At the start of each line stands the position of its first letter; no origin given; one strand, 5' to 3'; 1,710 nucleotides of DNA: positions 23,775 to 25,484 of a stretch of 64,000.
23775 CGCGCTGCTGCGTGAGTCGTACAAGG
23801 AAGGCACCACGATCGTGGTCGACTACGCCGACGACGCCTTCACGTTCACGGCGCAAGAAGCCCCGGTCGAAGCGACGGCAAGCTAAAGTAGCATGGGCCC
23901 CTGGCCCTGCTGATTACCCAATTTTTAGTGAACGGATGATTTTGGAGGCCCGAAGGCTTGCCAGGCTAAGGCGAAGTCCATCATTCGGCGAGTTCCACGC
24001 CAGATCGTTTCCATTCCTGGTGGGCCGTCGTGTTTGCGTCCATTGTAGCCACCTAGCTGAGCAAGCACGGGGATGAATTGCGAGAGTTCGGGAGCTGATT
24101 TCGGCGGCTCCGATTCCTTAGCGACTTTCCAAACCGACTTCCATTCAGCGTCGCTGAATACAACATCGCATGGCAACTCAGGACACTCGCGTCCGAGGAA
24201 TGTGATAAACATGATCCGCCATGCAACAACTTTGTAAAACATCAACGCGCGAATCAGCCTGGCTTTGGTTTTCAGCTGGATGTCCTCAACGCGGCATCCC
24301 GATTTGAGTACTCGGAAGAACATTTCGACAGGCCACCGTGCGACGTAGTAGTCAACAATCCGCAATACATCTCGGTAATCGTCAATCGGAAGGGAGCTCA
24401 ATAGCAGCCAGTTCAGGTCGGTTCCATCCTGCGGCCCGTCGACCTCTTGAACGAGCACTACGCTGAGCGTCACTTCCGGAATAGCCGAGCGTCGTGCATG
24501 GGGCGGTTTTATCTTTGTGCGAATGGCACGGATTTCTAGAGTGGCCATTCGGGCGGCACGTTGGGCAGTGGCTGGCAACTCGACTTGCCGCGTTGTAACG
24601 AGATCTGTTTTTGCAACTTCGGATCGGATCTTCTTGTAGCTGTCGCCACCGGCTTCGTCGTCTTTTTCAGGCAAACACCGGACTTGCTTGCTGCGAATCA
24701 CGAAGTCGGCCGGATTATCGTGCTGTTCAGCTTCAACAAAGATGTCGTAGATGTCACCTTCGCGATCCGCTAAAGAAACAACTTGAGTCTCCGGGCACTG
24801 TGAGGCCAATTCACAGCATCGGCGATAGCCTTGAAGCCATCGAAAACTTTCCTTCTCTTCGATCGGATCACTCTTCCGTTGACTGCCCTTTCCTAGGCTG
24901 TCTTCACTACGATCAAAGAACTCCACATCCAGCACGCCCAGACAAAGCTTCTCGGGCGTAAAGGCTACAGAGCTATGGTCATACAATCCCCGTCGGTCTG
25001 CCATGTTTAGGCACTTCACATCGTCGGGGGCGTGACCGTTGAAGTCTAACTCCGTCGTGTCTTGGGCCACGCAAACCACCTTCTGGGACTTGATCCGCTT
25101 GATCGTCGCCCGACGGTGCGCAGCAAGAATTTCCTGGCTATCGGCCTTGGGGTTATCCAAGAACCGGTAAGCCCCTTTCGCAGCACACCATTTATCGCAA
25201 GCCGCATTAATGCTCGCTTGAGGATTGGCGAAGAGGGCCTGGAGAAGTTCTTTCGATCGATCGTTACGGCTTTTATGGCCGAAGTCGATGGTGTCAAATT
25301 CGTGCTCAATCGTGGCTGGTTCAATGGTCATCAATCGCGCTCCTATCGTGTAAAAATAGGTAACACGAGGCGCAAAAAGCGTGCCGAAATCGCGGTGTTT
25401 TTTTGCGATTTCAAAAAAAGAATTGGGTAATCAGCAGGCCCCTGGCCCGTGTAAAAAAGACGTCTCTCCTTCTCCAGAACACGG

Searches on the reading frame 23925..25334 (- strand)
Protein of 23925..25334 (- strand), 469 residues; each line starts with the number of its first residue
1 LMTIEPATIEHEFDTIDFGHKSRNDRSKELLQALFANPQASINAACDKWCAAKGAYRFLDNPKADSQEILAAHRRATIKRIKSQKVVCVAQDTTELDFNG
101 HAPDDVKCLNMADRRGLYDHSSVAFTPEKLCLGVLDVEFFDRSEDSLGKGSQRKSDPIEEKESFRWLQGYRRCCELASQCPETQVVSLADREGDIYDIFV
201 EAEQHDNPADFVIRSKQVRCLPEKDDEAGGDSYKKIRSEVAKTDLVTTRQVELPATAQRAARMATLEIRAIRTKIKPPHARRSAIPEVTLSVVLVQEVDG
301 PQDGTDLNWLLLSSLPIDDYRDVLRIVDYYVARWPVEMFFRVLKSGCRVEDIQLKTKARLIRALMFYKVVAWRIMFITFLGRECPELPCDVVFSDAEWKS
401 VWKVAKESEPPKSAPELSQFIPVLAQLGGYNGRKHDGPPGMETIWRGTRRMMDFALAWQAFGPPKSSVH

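Call 7: search_protein_families(library=pfam, proteins=[window:23925-25334:-], max_evalue=0.001)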
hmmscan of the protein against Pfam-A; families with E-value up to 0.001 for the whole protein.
window:23925-25334:- (469 aa): 3 families
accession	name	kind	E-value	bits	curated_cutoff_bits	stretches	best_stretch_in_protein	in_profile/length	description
PF02281.22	Dimer_Tnp_Tn5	-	3e-15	56.8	26.7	1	369-452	1-83/99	Transposase Tn5 dimerisation domain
PF14706.11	Tnp_DNA_bind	-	6.3e-14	51.9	24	1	10-63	4-57/58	Transposase DNA-binding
PF01609.27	DDE_Tnp_1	-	0.00016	21.9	23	1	259-366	117-193/200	Transposase DDE domain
